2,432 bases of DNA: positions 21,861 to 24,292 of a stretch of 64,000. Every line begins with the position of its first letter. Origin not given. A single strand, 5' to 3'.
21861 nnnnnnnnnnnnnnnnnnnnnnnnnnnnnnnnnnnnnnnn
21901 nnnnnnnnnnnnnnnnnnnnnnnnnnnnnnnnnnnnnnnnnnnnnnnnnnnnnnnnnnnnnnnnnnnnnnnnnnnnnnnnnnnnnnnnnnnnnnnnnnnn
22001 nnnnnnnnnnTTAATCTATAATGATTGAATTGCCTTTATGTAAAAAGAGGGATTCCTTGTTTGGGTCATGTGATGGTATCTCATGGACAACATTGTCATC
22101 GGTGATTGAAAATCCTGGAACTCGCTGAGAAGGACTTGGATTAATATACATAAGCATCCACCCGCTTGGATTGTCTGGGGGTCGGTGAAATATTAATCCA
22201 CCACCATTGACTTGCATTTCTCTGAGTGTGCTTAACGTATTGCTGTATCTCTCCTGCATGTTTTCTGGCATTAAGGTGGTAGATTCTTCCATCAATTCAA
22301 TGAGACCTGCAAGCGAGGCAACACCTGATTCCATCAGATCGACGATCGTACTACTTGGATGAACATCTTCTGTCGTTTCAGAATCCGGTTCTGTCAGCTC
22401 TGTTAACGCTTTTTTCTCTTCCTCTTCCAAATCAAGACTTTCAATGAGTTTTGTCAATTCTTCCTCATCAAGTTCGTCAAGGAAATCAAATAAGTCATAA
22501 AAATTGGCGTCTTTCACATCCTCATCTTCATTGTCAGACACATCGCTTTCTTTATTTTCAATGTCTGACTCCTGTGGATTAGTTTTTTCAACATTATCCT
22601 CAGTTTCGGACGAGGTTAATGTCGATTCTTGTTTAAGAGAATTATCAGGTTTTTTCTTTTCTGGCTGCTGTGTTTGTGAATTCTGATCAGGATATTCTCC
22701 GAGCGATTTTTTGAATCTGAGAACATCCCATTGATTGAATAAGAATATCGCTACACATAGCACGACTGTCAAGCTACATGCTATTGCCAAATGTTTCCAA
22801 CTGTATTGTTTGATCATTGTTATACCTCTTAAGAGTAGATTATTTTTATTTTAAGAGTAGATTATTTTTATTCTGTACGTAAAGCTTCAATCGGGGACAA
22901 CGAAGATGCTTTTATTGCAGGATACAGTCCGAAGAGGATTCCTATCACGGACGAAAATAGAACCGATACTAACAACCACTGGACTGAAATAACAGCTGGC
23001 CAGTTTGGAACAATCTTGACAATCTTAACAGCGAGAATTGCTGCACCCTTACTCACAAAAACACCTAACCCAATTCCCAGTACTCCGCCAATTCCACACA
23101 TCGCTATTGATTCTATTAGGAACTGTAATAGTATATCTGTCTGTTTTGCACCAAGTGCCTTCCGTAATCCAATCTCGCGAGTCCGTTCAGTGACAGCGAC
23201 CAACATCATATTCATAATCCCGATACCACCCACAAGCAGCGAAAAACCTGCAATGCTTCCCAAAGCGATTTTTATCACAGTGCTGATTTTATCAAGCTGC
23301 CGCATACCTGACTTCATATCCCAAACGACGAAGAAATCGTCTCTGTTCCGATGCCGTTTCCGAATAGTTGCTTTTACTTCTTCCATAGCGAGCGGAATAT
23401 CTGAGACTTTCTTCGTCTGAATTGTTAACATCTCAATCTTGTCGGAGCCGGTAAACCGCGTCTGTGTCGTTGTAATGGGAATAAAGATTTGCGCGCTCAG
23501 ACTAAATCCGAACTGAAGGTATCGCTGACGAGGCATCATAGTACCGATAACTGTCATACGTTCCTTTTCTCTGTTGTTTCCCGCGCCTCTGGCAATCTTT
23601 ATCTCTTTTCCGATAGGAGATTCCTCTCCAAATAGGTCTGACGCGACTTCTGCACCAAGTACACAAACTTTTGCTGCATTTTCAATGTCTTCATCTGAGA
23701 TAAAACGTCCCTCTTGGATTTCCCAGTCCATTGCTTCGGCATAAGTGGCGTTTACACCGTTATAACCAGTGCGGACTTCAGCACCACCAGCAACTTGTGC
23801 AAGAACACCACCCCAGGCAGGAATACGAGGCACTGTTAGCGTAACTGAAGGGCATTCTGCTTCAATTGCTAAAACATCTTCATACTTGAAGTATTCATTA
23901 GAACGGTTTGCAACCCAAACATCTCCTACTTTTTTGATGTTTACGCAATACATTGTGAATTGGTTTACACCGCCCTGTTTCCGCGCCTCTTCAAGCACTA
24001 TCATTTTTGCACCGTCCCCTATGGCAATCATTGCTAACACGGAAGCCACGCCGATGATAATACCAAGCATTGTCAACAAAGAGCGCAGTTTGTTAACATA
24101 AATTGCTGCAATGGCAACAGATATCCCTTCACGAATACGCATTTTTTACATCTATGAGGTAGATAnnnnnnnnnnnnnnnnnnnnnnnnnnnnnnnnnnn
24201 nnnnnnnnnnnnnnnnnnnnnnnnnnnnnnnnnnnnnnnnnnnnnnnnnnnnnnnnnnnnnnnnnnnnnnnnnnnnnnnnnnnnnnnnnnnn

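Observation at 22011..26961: ECF sigma factor with a 740-aa BNR beta-propeller C-terminal extension, in a string with an orphan FtsX permease and an acidic membrane protein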

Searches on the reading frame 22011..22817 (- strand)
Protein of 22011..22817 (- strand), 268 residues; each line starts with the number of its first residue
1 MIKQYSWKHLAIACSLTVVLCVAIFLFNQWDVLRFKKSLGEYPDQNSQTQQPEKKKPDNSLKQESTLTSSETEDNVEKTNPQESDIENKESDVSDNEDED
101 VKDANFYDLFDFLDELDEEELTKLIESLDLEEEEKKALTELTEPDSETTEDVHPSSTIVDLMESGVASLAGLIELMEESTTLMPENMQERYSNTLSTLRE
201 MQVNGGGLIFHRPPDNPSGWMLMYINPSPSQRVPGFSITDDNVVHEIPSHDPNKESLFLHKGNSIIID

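Call 3: search_protein_families(library=pfam, proteins=[window:22011-22817:-], max_evalue=0.1)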
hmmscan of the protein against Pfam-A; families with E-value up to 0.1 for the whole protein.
window:22011-22817:- (268 aa): 0 families

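Call 4: search_protein_families(library=ncbifam, proteins=[window:22011-22817:-], max_evalue=0.1)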
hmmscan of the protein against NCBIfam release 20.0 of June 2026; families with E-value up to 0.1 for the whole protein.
window:22011-22817:- (268 aa): 1 family
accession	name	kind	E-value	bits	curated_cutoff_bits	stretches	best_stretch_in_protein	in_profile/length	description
NF045955.1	MHO_4530_fam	equivalog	0.0089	14.7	125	1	84-149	52-117/515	MHO_4530 family protein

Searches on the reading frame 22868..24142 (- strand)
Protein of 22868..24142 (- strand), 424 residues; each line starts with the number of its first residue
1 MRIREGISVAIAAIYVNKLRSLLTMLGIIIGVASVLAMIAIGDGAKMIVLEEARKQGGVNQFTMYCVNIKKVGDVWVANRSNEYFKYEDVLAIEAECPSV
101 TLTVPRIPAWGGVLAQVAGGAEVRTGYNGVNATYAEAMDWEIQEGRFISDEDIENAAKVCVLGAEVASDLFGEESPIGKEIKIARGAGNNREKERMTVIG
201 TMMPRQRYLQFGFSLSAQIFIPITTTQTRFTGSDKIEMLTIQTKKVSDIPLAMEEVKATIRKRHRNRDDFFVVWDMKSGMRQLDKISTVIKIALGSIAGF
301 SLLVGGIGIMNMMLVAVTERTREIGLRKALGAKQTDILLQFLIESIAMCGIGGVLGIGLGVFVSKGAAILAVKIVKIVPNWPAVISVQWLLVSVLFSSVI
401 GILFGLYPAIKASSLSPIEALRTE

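Call 3: search_protein_families(library=pfam, proteins=[window:22868-24142:-], max_evalue=0.1)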
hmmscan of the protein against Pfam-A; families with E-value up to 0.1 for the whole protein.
window:22868-24142:- (424 aa): 3 families
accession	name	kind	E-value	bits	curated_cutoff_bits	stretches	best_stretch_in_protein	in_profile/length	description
PF12704.14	MacB_PCD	-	3.2e-40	139.1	27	1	21-258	1-206/207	MacB-like periplasmic core domain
PF02687.27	FtsX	-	6.1e-19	68.7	25.5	1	296-417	2-120/120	FtsX-like permease C-terminal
PF06308.16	ErmC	-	0.038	14.8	25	1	273-291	3-21/31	23S rRNA methylastransferase leader peptide (ErmCL)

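Call 4: search_protein_families(library=ncbifam, proteins=[window:22868-24142:-], max_evalue=0.1)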
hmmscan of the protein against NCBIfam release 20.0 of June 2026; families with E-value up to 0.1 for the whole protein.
window:22868-24142:- (424 aa): 9 families
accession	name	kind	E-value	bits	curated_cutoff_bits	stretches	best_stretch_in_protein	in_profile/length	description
NF007826.0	PRK10535.1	equivalog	7.2e-71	239.3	966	1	2-424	253-648/648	macrolide ABC transporter ATP-binding protein/permease MacB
TIGR03434.1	ADOP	subfamily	5.4e-37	127.3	622.3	1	119-424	521-803/803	ADOP family duplicated permease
TIGR02212.1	lolCE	equivalog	3.5e-10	39.4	362.45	1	73-424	61-411/411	lipoprotein-releasing ABC transporter permease subunit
NF038346.1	FtsX_actino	exception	1.7e-07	30.9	250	1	258-404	147-293/308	permease-like cell division protein FtsX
NF008076.0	PRK10814.1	exception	3.8e-07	29.5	473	1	295-424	268-399/399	lipoprotein-releasing ABC transporter permease subunit LolC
NF038347.1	FtsX_Gpos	exception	0.00026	20.4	225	1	269-403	146-285/296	permease-like cell division protein FtsX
NF008357.0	PRK11146.1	exception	0.0045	15.9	439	1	220-421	205-411/414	lipoprotein-releasing ABC transporter permease subunit LolE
NF038008.1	ABC_perm_DarB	equivalog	0.025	12.5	700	1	296-357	278-339/777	darobactin export ABC transporter permease subunit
TIGR02213.1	lolE_release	exception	0.081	11.8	540.35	1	219-421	201-408/411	lipoprotein-releasing ABC transporter permease subunit LolE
